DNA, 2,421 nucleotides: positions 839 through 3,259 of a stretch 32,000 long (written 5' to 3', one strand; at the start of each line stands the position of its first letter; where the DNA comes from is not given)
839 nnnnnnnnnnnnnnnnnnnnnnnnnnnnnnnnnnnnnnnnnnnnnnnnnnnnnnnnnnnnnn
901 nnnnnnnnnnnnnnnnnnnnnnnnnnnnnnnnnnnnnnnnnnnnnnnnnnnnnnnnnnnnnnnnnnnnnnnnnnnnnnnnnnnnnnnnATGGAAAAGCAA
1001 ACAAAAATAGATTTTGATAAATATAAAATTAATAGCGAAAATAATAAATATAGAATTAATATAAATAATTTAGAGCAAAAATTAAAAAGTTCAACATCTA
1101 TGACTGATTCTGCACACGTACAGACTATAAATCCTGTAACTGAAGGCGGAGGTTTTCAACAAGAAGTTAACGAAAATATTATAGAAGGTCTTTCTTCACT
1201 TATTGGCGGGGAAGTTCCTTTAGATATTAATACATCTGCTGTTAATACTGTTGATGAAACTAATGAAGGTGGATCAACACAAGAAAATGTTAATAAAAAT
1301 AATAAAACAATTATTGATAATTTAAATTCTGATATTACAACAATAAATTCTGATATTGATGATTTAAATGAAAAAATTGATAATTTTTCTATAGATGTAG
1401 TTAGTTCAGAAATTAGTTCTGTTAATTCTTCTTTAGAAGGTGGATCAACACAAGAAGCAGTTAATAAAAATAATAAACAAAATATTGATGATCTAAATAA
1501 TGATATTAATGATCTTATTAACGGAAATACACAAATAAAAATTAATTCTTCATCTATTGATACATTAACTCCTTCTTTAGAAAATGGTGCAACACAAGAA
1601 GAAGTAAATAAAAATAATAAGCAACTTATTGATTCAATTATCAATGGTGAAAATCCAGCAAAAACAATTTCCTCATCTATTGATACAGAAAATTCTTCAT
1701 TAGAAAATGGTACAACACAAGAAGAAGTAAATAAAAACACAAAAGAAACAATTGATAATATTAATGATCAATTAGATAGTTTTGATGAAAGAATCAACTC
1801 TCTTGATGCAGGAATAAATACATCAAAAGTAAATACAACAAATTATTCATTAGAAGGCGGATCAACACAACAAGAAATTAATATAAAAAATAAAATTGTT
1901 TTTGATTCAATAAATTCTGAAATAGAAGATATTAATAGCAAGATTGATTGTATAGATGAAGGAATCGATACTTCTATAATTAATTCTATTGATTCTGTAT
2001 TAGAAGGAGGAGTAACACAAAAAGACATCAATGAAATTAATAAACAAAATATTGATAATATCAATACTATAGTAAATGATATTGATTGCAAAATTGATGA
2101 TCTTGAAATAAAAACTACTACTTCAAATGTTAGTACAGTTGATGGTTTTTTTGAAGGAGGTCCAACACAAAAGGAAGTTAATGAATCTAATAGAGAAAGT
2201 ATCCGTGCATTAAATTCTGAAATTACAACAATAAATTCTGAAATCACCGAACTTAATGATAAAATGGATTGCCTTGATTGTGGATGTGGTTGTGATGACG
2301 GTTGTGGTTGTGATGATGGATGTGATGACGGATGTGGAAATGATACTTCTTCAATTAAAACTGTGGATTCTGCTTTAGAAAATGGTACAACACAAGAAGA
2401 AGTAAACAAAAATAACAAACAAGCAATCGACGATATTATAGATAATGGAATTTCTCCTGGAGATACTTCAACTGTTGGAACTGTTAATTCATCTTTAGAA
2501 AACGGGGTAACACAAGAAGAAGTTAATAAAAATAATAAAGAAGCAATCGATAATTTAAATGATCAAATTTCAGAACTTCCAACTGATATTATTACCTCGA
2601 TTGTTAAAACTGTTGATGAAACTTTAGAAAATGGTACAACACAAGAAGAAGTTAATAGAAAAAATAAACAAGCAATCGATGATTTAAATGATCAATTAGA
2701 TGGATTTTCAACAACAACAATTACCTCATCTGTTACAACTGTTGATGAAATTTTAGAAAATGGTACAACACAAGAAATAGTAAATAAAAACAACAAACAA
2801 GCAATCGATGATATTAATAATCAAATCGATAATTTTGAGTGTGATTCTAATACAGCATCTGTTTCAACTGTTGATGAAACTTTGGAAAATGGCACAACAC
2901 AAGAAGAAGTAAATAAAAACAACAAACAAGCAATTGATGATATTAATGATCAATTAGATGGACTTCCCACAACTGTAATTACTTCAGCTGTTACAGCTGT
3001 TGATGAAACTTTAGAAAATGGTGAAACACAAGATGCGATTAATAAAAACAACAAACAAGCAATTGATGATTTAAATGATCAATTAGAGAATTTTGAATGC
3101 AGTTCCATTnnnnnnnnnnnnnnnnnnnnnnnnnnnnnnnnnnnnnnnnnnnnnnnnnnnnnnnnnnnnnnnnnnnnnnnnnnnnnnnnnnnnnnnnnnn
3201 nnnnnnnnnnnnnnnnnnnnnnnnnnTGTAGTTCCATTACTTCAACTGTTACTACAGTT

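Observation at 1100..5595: About 32 copies of an unrecognised 40-46-aa repeat that looks like a segmented coiled coil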

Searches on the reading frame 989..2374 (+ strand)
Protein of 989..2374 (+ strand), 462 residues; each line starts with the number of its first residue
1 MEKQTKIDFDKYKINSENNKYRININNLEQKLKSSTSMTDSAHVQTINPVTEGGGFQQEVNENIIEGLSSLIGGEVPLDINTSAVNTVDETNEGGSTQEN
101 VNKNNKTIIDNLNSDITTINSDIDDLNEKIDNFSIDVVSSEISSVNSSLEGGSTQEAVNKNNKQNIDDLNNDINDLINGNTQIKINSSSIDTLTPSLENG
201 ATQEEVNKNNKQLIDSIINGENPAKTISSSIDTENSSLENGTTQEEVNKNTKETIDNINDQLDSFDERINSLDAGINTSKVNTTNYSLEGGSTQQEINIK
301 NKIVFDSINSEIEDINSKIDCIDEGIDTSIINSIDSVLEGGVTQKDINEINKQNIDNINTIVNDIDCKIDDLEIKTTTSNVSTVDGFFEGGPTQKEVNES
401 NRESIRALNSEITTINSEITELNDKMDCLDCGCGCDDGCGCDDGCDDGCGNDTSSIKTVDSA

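Call 81: search_protein_families(library=ncbifam, max_evalue=1, proteins=[window:989-2374:+])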
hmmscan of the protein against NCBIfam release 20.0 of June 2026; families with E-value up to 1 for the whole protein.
seq(462 aa): 5 families
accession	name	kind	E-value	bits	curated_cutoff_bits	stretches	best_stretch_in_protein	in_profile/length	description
NF040788.1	S-lay_SlaB_Mtsph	equivalog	0.0002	20.4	700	3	348-434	303-388/416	S-layer protein SlaB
NF052504.1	sll1863_fam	domain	0.0035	17.5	35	0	106-136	3-33/93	sll1863 family stress response protein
NF001246.0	PRK00218.1-2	equivalog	0.028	14.1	181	0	11-70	76-134/207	high frequency lysogenization protein HflD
NF033885.1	conj_TraP_IncI1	equivalog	0.35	10.6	135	0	395-428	99-132/217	conjugal transfer protein TraP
TIGR04211.1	SH3_and_anchor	equivalog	0.78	9.3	65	1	115-214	67-168/198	TIGR04211 family SH3 domain-containing protein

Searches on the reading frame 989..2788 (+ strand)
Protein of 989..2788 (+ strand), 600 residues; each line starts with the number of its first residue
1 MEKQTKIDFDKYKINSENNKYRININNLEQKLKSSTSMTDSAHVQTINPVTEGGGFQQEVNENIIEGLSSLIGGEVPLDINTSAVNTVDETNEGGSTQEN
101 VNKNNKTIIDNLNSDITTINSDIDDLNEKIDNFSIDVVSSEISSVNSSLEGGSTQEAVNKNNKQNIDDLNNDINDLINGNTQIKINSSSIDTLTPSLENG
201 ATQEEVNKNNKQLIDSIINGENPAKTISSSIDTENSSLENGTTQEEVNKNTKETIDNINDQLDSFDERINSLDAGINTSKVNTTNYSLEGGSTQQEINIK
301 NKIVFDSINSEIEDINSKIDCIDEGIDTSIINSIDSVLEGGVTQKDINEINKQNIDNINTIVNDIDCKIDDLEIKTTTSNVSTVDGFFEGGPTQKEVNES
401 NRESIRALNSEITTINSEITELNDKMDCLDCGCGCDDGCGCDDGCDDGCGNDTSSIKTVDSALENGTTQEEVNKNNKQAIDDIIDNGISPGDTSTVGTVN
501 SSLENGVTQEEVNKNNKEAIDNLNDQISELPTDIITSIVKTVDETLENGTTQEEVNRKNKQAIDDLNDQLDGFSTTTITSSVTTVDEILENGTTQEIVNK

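Call 7: search_protein_families(library=pfam, max_evalue=1, proteins=[window:989-2788:+])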
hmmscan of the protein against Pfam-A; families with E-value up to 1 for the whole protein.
seq(600 aa): 8 families
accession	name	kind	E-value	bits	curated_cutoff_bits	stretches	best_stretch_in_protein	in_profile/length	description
PF14362.11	DUF4407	-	0.0001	22.2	31.3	1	395-542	133-233/297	Domain of unknown function (DUF4407)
PF11348.13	DUF3150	-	0.00082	19.2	24.9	1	496-590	133-232/257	Protein of unknown function (DUF3150)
PF05667.16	CCDC22_CC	-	0.0076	15.9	39.2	2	27-176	127-280/477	CCDC22 protein coiled-coil region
PF01442.23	Apolipoprotein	-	0.014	15.5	90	0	509-572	101-165/190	Apolipoprotein A1/A4/E domain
PF23991.1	DUF7310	-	0.041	14.8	40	0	248-276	23-53/83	Coiled-coil region of unknown function (DUF7310)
PF02465.23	FliD_N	-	0.11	13.6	24.8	0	224-286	6-70/97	Flagellar hook-associated protein 2 N-terminus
PF16912.11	Glu_dehyd_C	-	0.11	12.4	34.9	1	284-362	135-209/211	Glucose dehydrogenase C-terminus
PF06657.18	Cep57_MT_bd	-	0.14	13.1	31.3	0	233-284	2-53/77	Centrosome microtubule-binding domain of Cep57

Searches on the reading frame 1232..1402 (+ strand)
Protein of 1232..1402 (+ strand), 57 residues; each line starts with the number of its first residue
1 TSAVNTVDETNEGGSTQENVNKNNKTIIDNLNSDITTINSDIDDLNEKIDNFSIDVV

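Call 14: search_solved_structures(query=A1, max_evalue=10, show_alignments=3)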
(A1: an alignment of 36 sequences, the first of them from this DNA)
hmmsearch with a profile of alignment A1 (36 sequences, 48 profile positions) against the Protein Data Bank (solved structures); distinct sequences matched with E-value up to 10: 25.
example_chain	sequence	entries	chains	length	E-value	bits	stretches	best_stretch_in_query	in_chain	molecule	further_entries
5yl9_B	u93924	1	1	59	0.048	16.7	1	26-46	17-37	Spike glycoprotein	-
1r48_A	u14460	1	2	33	0.38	13.9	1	29-48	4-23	Proline/betaine transporter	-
2yo3_A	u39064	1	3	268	0.38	13.9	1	23-46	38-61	GENERAL CONTROL PROTEIN GCN4, PUTATIVE INNER MEMBRANE PROTEIN, GENERAL CONTROL PROTEIN GCN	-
2yo0_A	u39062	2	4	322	0.48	13.5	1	23-46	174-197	GENERAL CONTROL PROTEIN GCN4, PUTATIVE INNER MEMBRANE PROTEIN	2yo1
8opz_A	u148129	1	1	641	0.49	13.5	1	14-32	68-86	Tailspike depolymerase (APK16_gp47) from Acinetobacter phage APK16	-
9x60_P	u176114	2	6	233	0.57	13.3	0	15-26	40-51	Hemagglutinin HA2 chain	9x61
9x5w_B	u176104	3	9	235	0.6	13.2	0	15-26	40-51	Hemagglutinin HA2 chain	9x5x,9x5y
6z1p_AH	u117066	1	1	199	0.65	13.1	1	16-42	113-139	mL40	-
9x5z_K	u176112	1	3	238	0.66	13.1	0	15-26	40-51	Hemagglutinin HA2 chain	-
6zrk_D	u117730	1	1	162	1.2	12.3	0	22-43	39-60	Hemagglutinin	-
8uad_B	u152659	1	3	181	1.5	11.9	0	15-26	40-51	Hemagglutinin HA2 chain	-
3bt6_B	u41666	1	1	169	1.6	11.8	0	15-26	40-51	Influenza B hemagglutinin (HA)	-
2rft_B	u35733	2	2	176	1.8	11.7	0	15-26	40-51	Influenza B hemagglutinin (HA)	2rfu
6v46_B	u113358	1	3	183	1.8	11.7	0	22-43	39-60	Hemagglutinin HA2 chain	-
4fqk_B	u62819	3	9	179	1.9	11.7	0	15-26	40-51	Hemagglutinin HA2 | Hemagglutinin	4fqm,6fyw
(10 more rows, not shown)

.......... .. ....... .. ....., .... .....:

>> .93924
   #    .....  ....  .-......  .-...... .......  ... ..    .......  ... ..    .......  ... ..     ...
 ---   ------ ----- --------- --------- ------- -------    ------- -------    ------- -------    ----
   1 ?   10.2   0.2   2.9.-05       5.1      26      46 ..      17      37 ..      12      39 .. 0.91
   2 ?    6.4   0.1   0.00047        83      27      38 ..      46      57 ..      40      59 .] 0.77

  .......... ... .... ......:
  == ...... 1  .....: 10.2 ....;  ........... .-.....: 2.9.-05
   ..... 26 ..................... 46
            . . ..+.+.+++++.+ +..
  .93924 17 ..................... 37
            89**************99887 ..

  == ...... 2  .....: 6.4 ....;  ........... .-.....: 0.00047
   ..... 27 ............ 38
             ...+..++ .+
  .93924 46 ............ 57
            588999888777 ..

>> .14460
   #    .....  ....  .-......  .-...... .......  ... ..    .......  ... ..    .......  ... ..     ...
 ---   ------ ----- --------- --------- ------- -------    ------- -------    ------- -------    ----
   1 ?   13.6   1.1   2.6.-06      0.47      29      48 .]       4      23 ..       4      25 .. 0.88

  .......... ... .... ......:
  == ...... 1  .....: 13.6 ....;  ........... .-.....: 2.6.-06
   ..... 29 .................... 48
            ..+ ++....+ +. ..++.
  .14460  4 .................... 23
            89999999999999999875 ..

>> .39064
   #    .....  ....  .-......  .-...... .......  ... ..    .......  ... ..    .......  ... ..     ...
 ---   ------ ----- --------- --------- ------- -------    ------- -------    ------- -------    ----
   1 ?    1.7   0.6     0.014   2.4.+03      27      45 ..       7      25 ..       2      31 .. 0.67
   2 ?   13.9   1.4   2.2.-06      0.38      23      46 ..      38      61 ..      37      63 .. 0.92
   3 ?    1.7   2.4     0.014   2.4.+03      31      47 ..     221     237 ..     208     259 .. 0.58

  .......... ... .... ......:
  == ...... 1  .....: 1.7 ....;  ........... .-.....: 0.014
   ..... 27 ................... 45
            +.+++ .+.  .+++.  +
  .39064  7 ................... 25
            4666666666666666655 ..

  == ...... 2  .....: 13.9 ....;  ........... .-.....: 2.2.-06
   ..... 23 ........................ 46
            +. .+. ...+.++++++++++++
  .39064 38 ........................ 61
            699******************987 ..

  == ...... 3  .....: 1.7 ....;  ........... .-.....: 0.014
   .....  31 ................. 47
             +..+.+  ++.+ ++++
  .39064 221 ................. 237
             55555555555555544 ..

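Call 20: search_protein_representatives(alignment_id=A1)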
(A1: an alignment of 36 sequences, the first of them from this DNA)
Query: 36 sequences, 48 profile positions. Proteins with E-value up to 0.001 (for the whole library): 7; up to 1e-10: 4; up to 1e-30: 3. The best 7 are listed.
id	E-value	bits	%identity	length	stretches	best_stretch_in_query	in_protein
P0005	2.8e-130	440.1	-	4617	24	1-44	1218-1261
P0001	6.7e-98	336.5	-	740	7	1-46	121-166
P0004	1.0e-40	153.4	-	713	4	1-45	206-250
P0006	3.1e-23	97.4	-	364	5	1-31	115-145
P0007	1.5e-04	37.6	-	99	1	3-34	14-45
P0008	6.5e-04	35.6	-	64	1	1-35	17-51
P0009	7.1e-04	35.4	-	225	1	1-42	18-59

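Call 24: find_encoding_contigs(protein=P0009, flank=10000, max_places=4)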
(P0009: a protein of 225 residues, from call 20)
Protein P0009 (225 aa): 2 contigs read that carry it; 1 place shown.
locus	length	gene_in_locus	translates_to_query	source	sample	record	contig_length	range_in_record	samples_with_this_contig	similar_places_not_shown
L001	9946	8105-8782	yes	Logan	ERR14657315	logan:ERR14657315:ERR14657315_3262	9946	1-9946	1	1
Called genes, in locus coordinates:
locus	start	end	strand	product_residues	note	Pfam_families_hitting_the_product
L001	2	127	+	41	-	?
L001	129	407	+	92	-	-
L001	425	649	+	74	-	-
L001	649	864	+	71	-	-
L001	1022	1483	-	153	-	-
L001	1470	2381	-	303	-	-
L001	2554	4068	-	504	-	-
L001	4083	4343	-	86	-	-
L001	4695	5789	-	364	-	-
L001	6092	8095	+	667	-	-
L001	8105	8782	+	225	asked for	-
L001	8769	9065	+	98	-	-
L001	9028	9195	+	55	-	-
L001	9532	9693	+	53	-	-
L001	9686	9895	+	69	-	-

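Call 35: find_encoding_contigs(protein=P0005, flank=10000, max_places=2)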
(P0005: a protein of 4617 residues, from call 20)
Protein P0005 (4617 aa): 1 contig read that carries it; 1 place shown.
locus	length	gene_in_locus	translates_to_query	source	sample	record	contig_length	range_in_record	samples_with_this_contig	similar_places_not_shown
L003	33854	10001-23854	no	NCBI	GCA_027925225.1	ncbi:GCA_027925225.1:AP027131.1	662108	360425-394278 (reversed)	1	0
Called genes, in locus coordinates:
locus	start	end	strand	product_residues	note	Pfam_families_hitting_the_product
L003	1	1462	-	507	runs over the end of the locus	PF02934:GatB_N, PF02637:GatB_Yqey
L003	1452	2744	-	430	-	PF01425:Amidase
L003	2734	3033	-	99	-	-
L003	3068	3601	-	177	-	-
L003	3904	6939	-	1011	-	-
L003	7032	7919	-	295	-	-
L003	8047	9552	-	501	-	-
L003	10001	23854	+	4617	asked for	PF09969:DUF2203 (faint)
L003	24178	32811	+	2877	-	PF22238:RIP_P131-like (faint), PF14362:DUF4407 (faint)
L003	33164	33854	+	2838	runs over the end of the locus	-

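Call 82: find_encoding_contigs(protein=P0006, flank=10000, max_places=3)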
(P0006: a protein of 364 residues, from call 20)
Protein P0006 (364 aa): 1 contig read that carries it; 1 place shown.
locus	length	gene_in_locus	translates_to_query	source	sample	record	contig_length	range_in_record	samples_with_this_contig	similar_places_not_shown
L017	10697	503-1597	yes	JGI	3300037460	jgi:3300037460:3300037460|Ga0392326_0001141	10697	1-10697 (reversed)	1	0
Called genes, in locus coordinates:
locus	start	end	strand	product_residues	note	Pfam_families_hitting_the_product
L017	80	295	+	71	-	-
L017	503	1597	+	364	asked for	-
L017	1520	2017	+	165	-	-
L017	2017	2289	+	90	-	-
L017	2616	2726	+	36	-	-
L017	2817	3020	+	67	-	-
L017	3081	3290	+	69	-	PF05352:Phage_connector (weak)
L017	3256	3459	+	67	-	-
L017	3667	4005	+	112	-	-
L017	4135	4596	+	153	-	-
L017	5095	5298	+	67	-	-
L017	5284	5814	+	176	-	-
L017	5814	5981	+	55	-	-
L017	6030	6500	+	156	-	-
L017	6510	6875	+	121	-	-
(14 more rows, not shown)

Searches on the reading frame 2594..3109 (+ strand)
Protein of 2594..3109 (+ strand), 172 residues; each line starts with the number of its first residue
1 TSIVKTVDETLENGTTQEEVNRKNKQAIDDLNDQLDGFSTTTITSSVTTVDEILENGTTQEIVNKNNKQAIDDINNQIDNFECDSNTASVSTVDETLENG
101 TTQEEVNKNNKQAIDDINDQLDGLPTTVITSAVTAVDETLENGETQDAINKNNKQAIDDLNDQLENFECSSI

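Call 39: predict_structure(alignment_id=A2)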
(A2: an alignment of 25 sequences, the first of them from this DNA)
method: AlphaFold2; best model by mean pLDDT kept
length: 172 residues; sequences in the alignment: 25
mean_pLDDT: 43.3   pTM: 0.21
mean pLDDT of the five models: 43.3, 42.0, 40.6, 38.4, 37.5
residues with pLDDT >= 90: 0; 70-90: 2; 50-70: 39; < 50: 131
segments of 3 or more residues with pLDDT < 50: 1-15, 38-113, 115-146, 167-172
pLDDT, mean of each block of 10 residues (from residue 1): 32 53 67 49 29 35 45 42 33 31 43 47 36 31 48 67 50 34
secondary structure, 60 per line:
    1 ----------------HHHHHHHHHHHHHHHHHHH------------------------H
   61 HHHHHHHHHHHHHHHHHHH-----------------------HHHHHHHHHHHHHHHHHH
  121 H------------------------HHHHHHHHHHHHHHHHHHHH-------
elements in order: H17-35 H60-79 H103-121 H146-165

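Call 50: search_protein_families(library=phrogs, max_evalue=10, proteins=[window:2594-3109:+])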
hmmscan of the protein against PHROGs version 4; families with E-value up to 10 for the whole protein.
seq(172 aa): 34 families (the best 25 are shown)
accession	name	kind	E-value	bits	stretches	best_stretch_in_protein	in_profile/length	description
phrog_22967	-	unknown function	1.9e-06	29.1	2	90-118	18-46/64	-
phrog_34320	-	unknown function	3.4e-06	27.4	2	76-126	194-242/300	-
phrog_25851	-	unknown function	0.00062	20.7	0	138-171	34-68/114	-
phrog_36209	-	lysis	0.0028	18.7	2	59-143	44-133/162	holin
phrog_34611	-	unknown function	0.0029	18.8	1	2-36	34-68/87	-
phrog_36158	-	unknown function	0.0064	17.5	0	11-43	30-59/59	-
phrog_32877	-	unknown function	0.029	15.4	0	45-82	32-69/190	-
phrog_4522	-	unknown function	0.03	16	1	24-96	4-73/77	-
phrog_21960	-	unknown function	0.032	15.2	1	63-96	45-79/91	-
phrog_10100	-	DNA, RNA and nucleotide metabolism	0.042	14.8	0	2-28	5-31/66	HTH DNA binding protein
phrog_20470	-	unknown function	0.046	15.3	1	92-162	16-86/97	-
phrog_25331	-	unknown function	0.052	13.1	1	112-166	165-222/623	-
phrog_17873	-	unknown function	0.065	14.6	1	123-152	25-57/69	-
phrog_11022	-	unknown function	0.084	14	1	50-136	94-177/227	-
phrog_5653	-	head and packaging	0.088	13.5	1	58-161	66-167/199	terminase large subunit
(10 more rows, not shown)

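Call 81: search_protein_families(library=ncbifam, max_evalue=1, proteins=[window:2594-3109:+])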
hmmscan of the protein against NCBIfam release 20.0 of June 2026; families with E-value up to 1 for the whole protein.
seq(172 aa): 6 families
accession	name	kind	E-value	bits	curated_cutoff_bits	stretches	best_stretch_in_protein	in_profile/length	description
TIGR03419.1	NifU_clost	equivalog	0.00025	21.4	187.9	1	60-138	36-108/121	Fe-S cluster assembly scaffold protein NifU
NF009987.0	PRK13453.1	equivalog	0.00034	20.4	172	2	101-131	118-147/173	F0F1 ATP synthase subunit B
TIGR03929.1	T7_esaA_Nterm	equivalog_domain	0.018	14.6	122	2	12-77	122-185/193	type VII secretion protein EsaA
TIGR01999.1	iscU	equivalog_domain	0.14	12.3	192.4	1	65-133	45-106/124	Fe-S cluster assembly scaffold IscU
NF041817.1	Avs3b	equivalog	0.24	11.3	200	0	12-43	170-201/211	AVAST type 3 anti-phage protein Avs3b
NF009989.0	PRK13455.1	equivalog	0.99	9.4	249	0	128-164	148-184/185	F0F1 ATP synthase subunit B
